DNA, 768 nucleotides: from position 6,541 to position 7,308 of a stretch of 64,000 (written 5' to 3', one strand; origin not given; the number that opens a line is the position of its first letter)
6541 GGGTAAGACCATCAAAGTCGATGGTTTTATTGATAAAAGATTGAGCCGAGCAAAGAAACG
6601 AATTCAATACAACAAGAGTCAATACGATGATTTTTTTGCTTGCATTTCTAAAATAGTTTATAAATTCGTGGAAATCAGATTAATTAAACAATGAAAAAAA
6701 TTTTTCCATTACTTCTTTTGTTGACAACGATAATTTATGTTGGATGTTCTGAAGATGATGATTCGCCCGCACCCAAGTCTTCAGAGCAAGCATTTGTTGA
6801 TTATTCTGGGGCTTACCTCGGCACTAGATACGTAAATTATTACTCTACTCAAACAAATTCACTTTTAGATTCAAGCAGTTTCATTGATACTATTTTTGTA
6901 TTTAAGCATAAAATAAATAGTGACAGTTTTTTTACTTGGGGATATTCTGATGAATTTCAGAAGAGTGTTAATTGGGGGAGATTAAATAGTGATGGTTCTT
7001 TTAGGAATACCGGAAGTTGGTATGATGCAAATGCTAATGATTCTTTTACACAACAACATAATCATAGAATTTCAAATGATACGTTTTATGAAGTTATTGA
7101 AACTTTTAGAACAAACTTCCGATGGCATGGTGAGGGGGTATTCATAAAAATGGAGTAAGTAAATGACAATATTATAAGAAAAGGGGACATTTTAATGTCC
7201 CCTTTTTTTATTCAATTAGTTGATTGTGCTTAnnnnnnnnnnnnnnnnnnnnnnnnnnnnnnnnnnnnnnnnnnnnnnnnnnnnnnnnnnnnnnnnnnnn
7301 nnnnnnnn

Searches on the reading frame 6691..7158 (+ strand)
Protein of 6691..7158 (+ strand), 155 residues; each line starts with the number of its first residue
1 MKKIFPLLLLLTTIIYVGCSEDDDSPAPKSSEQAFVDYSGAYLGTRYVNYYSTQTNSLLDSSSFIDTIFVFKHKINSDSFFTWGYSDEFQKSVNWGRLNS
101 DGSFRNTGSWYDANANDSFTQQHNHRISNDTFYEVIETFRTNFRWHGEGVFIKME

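Call 5: search_protein_families(library=pfam, proteins=[window:6691-7158:+], max_evalue=0.01)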
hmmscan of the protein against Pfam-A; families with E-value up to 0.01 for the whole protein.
window:6691-7158:+ (155 aa): 0 families

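Call 16: find_homologous_proteins(query=window:6691-7158:+)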
Query window:6691-7158:+ (155 aa): 11 proteins with E <= 0.001 among 30 candidates.
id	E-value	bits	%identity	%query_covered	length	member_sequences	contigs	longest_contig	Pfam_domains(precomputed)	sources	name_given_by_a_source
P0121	7.9e-90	317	90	100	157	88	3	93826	-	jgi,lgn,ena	-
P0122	6.7e-82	291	79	100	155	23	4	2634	-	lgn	-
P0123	6.9e-80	285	80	100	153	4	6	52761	-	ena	-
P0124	3.6e-79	282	78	100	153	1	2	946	-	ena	-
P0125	5.6e-77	275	83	92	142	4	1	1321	-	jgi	jgi:hypothetical protein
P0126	2.4e-73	263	72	100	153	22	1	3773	-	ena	-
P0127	6.1e-72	259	80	92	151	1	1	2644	-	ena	-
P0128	8.7e-71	255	71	90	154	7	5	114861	-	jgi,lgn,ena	jgi:hypothetical protein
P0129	1.0e-68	248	68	99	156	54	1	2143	-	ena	-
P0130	1.5e-66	241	66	97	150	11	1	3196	-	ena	-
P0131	6.3e-59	217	62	95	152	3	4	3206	-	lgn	-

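Call 18: find_encoding_contigs(protein=P0121, flank=7000, max_places=5)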
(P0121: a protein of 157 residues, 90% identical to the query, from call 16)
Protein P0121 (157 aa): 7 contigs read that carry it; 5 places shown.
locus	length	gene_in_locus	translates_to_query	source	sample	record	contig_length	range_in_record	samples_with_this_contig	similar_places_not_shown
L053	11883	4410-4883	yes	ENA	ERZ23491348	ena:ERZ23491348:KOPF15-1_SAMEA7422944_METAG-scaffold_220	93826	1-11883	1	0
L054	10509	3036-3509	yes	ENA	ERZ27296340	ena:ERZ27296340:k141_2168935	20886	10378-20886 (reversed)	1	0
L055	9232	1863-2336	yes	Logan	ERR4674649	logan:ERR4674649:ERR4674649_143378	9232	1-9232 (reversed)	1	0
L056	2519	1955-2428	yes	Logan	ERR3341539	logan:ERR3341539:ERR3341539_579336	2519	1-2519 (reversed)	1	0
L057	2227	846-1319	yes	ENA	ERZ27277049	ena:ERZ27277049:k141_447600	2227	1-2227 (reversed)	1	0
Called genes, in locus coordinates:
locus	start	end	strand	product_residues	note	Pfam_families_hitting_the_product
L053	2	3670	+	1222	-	?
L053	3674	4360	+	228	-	-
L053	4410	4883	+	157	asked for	-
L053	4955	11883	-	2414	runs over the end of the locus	PF00801:PKD (weak), PF18911:PKD_4, PF00801:PKD (weak), PF18911:PKD_4, PF13585:CHU_C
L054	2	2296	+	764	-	?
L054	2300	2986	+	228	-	-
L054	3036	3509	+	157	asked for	-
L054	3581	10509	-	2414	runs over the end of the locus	PF18911:PKD_4, PF00801:PKD (weak), PF18911:PKD_4 (weak), PF13585:CHU_C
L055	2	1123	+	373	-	?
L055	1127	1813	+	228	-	-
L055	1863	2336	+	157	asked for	-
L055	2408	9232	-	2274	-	?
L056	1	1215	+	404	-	?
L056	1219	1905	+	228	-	-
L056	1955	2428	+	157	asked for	-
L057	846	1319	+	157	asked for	-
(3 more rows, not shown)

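Call 21: find_encoding_contigs(protein=P0123, flank=7000, max_places=5)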
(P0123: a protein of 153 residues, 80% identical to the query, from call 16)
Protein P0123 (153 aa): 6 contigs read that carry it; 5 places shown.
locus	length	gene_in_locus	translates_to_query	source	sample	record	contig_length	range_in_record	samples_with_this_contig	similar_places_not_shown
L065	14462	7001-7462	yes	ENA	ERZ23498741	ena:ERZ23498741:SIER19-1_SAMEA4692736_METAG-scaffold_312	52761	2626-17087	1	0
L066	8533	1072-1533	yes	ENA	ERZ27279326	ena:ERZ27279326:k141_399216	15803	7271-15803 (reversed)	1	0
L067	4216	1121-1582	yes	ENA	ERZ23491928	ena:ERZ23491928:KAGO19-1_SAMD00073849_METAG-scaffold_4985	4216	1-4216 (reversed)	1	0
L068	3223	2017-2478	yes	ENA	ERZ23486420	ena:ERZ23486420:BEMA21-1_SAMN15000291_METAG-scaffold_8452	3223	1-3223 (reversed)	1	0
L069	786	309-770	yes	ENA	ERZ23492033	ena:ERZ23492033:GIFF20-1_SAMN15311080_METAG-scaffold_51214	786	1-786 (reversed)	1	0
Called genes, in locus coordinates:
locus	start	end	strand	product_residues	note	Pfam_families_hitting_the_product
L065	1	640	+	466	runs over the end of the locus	PF03935:SKN1_KRE6_Sbg1 (faint), PF00722:Glyco_hydro_16, PF10287:YJL171C_Tos1_C (weak), PF26113:GH16_XgeA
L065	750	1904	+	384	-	PF11551:Omp28 (weak), PF18962:Por_Secre_tail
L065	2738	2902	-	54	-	-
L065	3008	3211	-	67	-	-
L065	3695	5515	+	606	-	PF02494:HYR, PF18962:Por_Secre_tail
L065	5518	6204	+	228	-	-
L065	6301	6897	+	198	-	-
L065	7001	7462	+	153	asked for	-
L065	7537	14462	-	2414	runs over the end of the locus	PF00801:PKD (weak), PF18911:PKD_4, PF00801:PKD (weak), PF18911:PKD_4, PF13585:CHU_C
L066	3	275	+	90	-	?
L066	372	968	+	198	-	-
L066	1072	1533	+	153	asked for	-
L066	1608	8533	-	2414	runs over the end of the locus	PF00801:PKD (weak), PF18911:PKD_4, PF00801:PKD (weak), PF18911:PKD_4, PF13585:CHU_C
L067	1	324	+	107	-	?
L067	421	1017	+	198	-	-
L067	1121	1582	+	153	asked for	-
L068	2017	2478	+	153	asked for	-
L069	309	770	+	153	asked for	-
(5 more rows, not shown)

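Call 28: find_encoding_contigs(protein=window:6691-7158:+, flank=8000, max_places=10)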
Protein window:6691-7158:+ (155 aa): 1 contig read that carries it; 1 place shown.
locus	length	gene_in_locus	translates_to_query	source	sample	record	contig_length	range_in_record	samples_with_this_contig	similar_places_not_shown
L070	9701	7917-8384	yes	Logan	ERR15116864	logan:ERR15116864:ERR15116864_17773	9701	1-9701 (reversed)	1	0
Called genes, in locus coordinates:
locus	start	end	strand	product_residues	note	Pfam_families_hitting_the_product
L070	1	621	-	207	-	?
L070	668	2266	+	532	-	PF28550:DUF8436, PF01266:DAO (faint), PF03486:HI0933_like, PF21688:FAD-depend_C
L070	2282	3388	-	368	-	PF00487:FA_desaturase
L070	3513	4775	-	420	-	PF00994:MoCF_biosynth, PF18146:CinA_KH, PF02464:CinA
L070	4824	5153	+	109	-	-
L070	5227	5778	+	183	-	-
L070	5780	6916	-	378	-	PF18962:Por_Secre_tail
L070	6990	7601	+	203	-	-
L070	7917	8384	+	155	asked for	-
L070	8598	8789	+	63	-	-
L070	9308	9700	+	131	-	?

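Call 34: find_related_loci(query=window:6691-7158:+, collection=metagenome_contigs, flank=5000)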
Query window:6691-7158:+ (155 aa) in metagenome_contigs; peptide patterns used: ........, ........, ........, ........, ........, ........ (x = any residue, [..] = any of these).
147 stretches matched a pattern; 5 encode a relative of the query (tblastn E <= 1e-3); 5 distinct loci.
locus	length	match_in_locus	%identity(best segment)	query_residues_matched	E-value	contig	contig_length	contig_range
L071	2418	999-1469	90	1-155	3e-94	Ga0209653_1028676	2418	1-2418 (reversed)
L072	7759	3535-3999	85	1-155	1e-86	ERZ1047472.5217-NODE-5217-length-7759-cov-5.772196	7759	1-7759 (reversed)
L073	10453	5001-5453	81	1-151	6e-86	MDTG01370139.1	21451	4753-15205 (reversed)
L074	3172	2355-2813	71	1-155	2e-77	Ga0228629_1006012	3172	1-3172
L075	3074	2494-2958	66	1-154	6e-74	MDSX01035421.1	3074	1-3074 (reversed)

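Call 58: find_encoding_contigs(protein=P0122, flank=4000, max_places=6)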
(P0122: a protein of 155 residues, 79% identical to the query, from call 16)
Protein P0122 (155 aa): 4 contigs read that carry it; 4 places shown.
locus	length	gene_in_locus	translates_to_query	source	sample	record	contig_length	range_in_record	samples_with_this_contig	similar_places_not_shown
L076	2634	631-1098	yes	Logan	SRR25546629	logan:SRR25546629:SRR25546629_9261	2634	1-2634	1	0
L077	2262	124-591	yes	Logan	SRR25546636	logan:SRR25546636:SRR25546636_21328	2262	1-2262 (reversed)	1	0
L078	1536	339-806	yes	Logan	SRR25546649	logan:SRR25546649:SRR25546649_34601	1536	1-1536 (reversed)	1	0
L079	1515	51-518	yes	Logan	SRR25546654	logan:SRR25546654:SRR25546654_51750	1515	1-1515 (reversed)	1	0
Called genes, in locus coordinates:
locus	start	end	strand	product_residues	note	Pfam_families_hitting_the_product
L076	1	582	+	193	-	?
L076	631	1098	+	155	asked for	-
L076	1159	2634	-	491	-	?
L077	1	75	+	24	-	?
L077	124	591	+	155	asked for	-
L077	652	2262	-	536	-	?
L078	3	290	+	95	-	?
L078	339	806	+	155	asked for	-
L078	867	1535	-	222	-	?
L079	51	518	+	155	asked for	-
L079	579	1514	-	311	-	?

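Call 59: find_encoding_contigs(protein=P0127, flank=4000, max_places=6)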
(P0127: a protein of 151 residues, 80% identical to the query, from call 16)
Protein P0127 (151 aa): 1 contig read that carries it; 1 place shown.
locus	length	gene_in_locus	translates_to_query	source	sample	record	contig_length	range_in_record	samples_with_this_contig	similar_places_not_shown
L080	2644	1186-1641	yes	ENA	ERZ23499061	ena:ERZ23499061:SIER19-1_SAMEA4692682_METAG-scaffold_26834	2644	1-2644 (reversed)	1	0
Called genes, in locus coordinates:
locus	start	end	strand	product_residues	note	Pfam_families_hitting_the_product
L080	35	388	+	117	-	-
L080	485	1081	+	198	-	-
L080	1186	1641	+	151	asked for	-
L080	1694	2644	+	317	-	?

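Call 64: search_protein_families(library=ncbifam, proteins=[window:6691-7158:+, L053:3674-4360:+], max_evalue=0.01)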
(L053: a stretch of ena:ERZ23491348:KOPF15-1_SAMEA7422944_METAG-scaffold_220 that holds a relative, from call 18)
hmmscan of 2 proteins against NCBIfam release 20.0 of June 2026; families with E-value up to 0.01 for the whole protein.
window:6691-7158:+ (155 aa): 0 families

L053:3674-4360:+ (228 aa): 0 families

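Call 68: predict_structure(alignment_id=A6)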
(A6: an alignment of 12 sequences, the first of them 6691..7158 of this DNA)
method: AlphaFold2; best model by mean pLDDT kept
length: 155 residues; sequences in the alignment: 12
mean_pLDDT: 75.4   pTM: 0.61
mean pLDDT of the five models: 75.4, 72.4, 63.9, 50.8, 37.8
residues with pLDDT >= 90: 38; 70-90: 72; 50-70: 17; < 50: 28
segments of 3 or more residues with pLDDT < 50: 1-4, 9-30
pLDDT, mean of each block of 10 residues (from residue 1): 47 42 43 65 92 93 90 77 72 68 83 84 89 90 90 89
secondary structure, 60 per line:
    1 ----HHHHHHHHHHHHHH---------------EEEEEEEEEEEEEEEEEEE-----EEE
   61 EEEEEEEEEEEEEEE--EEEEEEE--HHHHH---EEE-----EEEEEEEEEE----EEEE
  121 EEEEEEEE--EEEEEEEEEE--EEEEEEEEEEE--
elements in order: H5-18 E34-52 E58-75 E78-84 H87-91 E95-97 E103-112 E117-128 E131-140 E143-153

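Call 72: fold_search(model_id=the predicted structure, library=pdb)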
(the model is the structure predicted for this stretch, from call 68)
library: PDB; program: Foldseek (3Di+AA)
matches with E <= 10: 1408; with E <= 0.001: 0
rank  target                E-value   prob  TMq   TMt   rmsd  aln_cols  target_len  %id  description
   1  7oui_O                6.7e-03  0.94  0.28  0.24  21.5       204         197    7  Structure of C2S2M2-type Photosystem supercomplex from Arabidopsis thaliana (digitonin-extracted) (released 2021-08-18)
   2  1f13_B                9.1e-03  0.38  0.15  0.04  22.9       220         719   11  RECOMBINANT HUMAN CELLULAR COAGULATION FACTOR XIII (released 1998-08-12)
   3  7sfp                  9.6e-03  0.99  0.33  0.34  11.4       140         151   14  Crystal structure of OssO, a spirocyclase involved in the biosynthesis of ossamycin (released 2022-08-17)
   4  3wje_A                1.1e-02  1.00  0.35  0.36  13.9       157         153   10  Crystal structure of mutant nitrobindin M75W/H76L/Q96C/M148L/H158L (NB6) from Arabidopsis thaliana (released 2014-04-02)
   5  3wjb_A                1.2e-02  0.99  0.35  0.35  13.8       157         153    8  Crystal structure of mutant nitrobindin M75L/H76L/Q96C/M148L/H158L (NB4) from Arabidopsis thaliana (released 2014-04-09)
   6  2fr2                  1.2e-02  0.99  0.38  0.36  16.1       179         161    9  Crystal Structure of Rv2717c from M. tuberculosis (released 2006-01-31)
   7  1p4t                  1.2e-02  0.97  0.30  0.30  11.0       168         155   11  Crystal structure of Neisserial surface protein A (NspA) (released 2003-07-22)
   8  5mdx_O                1.5e-02  0.92  0.31  0.27  19.3       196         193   10  Cryo-EM structure of the PSII supercomplex from Arabidopsis thaliana (released 2017-06-21)
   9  3ppt                  2.2e-02  0.69  0.20  0.22  16.2       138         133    6  REP1-NXSQ fatty acid transporter (released 2011-12-21)
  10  7oa8                  2.2e-02  0.18  0.14  0.07  17.6       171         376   10  PilC minor pilin of Streptococcus sanguinis SK36 type IV pili (released 2022-05-04)
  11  3qra                  2.4e-02  0.99  0.37  0.38   9.1       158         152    4  The crystal structure of Ail, the attachment invasion locus protein of Yersinia pestis (released 2011-11-23)
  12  5n9j_Y                2.4e-02  0.54  0.21  0.18  15.1       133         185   10  Core Mediator of transcriptional regulation (released 2017-05-17)
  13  7ui9_t                2.6e-02  0.51  0.20  0.15  20.6       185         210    8  Core Mediator-PICearly (Copy A) (released 2023-02-15)
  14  5n4q                  2.7e-02  0.66  0.19  0.22  15.4       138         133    7  Human myelin protein P2, mutant T51P (released 2017-08-09)
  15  1qjp                  2.9e-02  0.72  0.25  0.27  12.2       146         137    7  HIGH RESOLUTION STRUCTURE OF THE OUTER MEMBRANE PROTEIN A (OMPA) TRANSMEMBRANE DOMAIN (released 2000-06-30)
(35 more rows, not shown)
